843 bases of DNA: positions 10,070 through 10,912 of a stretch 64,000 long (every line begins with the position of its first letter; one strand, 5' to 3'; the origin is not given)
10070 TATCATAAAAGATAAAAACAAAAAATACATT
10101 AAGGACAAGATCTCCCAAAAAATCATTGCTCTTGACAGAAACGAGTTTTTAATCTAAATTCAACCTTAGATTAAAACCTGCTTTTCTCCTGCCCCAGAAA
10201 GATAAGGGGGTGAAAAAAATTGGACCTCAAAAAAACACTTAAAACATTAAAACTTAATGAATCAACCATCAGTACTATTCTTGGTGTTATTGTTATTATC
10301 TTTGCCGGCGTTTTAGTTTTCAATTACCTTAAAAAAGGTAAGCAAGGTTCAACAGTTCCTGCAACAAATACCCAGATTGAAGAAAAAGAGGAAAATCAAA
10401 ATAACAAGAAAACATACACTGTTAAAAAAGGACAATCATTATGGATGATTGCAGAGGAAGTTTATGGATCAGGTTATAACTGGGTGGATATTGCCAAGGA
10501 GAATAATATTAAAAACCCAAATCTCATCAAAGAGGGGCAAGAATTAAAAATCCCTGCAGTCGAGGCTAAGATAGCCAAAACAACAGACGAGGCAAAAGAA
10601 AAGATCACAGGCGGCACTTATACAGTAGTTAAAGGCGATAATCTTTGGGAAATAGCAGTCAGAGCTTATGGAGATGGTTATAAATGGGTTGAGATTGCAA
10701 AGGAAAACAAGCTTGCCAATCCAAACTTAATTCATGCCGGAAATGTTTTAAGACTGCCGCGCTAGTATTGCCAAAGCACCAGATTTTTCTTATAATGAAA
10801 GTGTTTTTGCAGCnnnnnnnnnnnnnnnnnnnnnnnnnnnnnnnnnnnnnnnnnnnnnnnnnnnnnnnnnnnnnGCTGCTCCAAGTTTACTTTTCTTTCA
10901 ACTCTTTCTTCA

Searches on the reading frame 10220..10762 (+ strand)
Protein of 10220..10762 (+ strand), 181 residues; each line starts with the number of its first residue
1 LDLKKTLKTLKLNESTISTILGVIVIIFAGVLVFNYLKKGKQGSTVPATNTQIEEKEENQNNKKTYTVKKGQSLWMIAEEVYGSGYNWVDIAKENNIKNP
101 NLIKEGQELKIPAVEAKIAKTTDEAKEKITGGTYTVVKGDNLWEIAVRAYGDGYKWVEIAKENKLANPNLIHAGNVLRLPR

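Call 46: search_protein_families(library=pfam, proteins=[window:10220-10762:+], max_evalue=0.01)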
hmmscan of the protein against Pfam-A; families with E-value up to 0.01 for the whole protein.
window:10220-10762:+ (181 aa): 6 families
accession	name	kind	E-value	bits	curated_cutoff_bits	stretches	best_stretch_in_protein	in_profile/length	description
PF01476.26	LysM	-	2e-24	85.7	20.9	2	66-112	1-43/43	LysM domain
PF23457.1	LysM2_NFP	-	2.2e-07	31.3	36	1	65-112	7-54/56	NFP LysM2 domain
PF23472.1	LysM2_CERK1_LYK3_4_5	-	1.9e-05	24.9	27.4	1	64-112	6-54/56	LYK3/4/5 LysM2 domain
PF18933.6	PsbP_2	-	0.002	18.6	27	1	21-96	2-84/184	PsbP-like protein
PF10717.14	ODV-E18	-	0.0049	17.1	28.1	1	6-52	16-62/87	Occlusion-derived virus envelope protein ODV-E18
PF05489.18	Phage_tail_X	-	0.0049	16.9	22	0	137-178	6-44/60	Phage Tail Protein X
